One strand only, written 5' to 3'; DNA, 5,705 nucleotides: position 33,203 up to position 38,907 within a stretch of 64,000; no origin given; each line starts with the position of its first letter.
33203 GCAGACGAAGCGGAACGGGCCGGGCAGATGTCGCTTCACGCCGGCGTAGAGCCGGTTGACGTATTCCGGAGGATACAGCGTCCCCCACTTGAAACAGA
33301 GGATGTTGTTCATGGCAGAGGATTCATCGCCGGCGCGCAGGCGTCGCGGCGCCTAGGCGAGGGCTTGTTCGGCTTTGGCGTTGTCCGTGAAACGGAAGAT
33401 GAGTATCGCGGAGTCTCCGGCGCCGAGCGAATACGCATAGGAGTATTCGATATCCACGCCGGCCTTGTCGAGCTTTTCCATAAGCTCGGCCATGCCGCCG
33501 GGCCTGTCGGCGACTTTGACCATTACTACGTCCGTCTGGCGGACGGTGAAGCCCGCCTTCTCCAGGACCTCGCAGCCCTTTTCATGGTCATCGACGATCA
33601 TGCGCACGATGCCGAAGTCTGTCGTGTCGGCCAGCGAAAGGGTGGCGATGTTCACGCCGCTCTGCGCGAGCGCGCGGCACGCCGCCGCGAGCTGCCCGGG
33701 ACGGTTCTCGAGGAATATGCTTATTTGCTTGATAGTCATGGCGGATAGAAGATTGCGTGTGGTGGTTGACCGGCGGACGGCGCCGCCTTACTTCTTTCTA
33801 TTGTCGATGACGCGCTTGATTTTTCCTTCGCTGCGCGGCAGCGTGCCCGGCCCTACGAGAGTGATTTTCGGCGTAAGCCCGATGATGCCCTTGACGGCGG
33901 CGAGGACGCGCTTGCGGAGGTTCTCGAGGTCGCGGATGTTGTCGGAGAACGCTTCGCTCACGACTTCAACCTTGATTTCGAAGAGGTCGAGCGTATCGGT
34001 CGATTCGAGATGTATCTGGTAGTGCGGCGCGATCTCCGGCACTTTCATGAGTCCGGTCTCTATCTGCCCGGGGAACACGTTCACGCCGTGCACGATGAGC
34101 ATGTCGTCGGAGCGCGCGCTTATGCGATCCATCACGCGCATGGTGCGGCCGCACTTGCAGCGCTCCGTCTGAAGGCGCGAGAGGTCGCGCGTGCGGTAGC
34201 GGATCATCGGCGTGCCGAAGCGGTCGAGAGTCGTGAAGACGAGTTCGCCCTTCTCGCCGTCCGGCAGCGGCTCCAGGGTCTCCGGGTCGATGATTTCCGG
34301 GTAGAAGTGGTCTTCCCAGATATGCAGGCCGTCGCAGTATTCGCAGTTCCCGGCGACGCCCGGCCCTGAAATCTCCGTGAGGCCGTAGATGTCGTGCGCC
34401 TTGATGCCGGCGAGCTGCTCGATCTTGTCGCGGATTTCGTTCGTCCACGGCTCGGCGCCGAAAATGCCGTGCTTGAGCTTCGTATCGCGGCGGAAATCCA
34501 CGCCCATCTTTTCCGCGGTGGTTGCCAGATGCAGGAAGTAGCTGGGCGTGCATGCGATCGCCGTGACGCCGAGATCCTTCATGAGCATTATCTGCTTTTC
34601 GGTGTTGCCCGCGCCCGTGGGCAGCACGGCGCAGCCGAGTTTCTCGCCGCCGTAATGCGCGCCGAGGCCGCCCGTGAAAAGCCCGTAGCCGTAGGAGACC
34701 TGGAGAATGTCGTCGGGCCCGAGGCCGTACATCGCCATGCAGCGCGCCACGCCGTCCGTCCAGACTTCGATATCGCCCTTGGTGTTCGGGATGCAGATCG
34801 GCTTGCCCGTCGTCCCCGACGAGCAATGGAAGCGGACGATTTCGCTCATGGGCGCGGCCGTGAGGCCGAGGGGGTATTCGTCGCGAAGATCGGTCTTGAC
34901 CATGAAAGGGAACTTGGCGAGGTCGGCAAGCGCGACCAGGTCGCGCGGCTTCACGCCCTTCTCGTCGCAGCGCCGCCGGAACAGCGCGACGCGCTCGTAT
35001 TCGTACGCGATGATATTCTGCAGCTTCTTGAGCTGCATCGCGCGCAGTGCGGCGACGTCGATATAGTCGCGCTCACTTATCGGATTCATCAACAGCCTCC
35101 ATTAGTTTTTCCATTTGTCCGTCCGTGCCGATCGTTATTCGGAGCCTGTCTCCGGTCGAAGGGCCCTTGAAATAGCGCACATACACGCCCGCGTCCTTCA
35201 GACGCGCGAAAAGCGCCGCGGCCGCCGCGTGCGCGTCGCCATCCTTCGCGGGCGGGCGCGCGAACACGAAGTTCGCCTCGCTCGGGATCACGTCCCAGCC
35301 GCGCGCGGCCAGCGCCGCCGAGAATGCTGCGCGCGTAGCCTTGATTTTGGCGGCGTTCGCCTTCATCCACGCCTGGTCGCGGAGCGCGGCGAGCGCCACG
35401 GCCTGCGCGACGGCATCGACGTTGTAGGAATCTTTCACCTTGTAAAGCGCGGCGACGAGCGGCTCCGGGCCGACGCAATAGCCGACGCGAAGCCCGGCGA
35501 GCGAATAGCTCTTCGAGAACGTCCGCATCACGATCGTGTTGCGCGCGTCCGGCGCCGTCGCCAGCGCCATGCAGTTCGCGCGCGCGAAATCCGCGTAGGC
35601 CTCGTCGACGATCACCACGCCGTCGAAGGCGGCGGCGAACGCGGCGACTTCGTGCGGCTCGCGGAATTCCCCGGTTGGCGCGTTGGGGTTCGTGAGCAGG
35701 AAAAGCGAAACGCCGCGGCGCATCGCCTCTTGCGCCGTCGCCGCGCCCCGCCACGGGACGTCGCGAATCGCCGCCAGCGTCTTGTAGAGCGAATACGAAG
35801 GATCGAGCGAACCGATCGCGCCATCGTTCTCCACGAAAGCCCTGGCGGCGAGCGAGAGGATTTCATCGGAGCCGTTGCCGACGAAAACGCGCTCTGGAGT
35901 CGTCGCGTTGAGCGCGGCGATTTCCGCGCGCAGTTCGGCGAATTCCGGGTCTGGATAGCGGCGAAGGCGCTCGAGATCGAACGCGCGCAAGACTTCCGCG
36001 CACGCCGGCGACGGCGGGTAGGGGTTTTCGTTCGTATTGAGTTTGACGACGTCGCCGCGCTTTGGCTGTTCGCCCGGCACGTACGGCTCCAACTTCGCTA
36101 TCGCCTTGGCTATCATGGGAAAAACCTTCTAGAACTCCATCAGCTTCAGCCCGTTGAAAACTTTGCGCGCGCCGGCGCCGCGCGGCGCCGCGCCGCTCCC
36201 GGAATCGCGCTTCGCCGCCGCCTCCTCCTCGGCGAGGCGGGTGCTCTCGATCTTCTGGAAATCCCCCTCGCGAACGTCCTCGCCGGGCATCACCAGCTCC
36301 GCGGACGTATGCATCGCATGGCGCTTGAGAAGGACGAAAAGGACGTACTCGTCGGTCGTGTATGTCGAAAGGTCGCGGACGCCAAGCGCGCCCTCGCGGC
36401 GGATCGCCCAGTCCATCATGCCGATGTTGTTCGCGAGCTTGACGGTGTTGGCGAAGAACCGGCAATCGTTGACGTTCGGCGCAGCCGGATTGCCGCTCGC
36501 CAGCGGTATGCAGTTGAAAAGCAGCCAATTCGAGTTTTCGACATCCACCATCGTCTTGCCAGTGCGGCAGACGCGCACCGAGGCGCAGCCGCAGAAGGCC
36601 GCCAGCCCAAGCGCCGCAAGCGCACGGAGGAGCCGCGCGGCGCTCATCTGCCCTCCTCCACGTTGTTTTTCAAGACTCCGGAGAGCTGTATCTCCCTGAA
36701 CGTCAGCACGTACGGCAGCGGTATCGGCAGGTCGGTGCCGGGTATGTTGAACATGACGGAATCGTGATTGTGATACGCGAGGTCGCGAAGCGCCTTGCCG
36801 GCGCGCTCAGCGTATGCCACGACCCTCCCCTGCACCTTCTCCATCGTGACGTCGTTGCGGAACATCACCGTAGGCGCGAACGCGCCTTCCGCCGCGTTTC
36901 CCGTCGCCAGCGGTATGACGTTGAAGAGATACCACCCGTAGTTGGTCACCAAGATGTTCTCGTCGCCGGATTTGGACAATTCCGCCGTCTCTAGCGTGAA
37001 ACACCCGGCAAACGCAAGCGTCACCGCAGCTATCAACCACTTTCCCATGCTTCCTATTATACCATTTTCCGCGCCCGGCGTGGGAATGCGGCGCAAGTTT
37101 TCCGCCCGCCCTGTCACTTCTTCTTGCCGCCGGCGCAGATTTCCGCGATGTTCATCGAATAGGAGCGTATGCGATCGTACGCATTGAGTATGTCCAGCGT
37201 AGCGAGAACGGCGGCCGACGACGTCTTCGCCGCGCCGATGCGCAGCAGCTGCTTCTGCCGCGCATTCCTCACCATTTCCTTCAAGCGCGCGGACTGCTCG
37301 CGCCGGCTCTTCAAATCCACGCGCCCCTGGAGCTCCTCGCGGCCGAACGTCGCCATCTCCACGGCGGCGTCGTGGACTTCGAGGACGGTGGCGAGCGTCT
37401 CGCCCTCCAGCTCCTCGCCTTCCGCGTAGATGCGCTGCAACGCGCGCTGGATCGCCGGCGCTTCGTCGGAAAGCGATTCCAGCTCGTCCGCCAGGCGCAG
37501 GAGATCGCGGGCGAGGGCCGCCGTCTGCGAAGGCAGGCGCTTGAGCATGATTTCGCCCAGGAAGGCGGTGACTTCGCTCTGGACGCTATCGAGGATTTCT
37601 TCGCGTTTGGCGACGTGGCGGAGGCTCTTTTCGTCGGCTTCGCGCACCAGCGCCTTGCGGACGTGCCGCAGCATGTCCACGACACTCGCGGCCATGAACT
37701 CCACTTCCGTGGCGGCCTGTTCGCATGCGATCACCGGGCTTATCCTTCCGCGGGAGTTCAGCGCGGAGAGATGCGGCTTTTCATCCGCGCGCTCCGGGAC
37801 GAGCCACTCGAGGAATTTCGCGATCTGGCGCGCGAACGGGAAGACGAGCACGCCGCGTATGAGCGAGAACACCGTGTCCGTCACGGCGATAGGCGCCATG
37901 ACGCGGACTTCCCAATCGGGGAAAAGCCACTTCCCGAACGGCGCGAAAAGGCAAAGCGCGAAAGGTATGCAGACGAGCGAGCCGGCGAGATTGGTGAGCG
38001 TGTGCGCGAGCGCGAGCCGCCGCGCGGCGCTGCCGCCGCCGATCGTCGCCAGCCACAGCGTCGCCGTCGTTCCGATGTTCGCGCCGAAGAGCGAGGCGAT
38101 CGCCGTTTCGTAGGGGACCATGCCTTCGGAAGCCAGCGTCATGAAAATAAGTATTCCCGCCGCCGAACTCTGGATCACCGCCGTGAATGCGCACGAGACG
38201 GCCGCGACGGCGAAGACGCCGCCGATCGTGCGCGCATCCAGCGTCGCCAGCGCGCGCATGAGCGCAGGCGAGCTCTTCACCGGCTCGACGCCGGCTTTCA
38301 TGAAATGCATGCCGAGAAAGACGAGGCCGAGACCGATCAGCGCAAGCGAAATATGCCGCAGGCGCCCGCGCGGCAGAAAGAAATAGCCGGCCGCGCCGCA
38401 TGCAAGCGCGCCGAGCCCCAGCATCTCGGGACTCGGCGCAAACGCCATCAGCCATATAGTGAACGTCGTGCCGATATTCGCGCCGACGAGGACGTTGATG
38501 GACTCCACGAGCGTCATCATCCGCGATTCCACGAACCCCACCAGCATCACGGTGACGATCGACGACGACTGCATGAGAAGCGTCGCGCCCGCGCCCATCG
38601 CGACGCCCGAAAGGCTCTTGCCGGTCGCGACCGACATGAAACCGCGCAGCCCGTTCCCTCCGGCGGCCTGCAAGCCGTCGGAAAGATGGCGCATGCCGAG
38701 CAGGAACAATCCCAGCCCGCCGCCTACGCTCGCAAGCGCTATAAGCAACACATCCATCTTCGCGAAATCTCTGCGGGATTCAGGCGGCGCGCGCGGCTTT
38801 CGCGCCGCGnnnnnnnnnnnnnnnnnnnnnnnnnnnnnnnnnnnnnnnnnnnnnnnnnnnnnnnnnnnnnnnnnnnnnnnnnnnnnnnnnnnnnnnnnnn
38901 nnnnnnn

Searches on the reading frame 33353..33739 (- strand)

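Call 8: search_protein_families(library=pfam, proteins=[window:33353-33739:-], max_evalue=0.001)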
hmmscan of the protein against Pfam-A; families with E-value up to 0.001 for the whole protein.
window:33353-33739:- (128 aa): 6 families
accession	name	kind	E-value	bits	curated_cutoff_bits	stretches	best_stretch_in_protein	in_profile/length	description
PF19571.5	ACT_8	-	1.1e-25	90.5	23.5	1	1-125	1-123/141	ACT domain pair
PF01842.31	ACT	-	2.8e-15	56.2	27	1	5-54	2-53/66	ACT domain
PF22629.2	ACT_AHAS_ss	-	2e-08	34.7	27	1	6-54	1-51/67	AHAS small subunit-like ACT domain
PF13840.12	ACT_7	-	1.6e-07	31.5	27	0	13-46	20-52/65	ACT domain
PF13291.12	ACT_4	-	2.5e-05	25.3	27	0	5-47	8-50/80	ACT domain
PF13740.12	ACT_6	-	0.00025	21.3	23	0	11-38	10-37/76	ACT domain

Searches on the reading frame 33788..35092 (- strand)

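Call 8: search_protein_families(library=pfam, proteins=[window:33788-35092:-], max_evalue=0.001)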
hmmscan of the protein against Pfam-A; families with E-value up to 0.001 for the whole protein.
window:33788-35092:- (434 aa): 3 families
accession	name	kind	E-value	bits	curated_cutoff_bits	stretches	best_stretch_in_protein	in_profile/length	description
PF14535.12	AMP-binding_C_2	-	2.4e-30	105.1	25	1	336-432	1-96/96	AMP-binding enzyme C-terminal domain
PF00501.34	AMP-binding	-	2.1e-16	60.2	29.9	1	85-286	164-374/384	AMP-binding enzyme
PF04443.18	LuxE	-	0.00057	19.3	24.9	0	233-325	281-375/391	Acyl-protein synthetase, LuxE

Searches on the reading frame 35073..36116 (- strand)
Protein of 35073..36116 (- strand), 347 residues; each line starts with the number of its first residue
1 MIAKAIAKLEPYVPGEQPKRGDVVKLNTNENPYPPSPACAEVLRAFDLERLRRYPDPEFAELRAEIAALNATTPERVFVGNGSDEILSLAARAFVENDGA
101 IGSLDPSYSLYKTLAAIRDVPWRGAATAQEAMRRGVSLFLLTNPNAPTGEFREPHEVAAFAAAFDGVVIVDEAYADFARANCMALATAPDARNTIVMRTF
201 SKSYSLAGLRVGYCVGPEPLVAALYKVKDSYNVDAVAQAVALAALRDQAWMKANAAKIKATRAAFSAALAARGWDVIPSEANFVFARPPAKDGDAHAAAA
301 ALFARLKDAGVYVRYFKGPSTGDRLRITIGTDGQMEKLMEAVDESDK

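Call 8: search_protein_families(library=pfam, proteins=[window:35073-36116:-], max_evalue=0.001)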
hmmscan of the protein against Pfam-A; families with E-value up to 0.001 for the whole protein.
window:35073-36116:- (347 aa): 1 family
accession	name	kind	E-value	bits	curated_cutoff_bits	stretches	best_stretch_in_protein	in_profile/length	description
PF00155.27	Aminotran_1_2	-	2.5e-59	201.7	19.7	1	22-342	2-361/361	Aminotransferase class I and II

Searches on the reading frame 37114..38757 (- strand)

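Call 8: search_protein_families(library=pfam, proteins=[window:37114-38757:-], max_evalue=0.001)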
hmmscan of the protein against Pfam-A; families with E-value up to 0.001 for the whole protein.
window:37114-38757:- (547 aa): 2 families
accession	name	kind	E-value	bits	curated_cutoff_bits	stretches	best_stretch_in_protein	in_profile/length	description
PF02690.20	Na_Pi_cotrans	-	3e-47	160.5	29.1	2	17-154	1-136/137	Na+/Pi-cotransporter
PF01895.24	PhoU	-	3.8e-07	30.8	23.5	1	355-434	4-83/89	PhoU domain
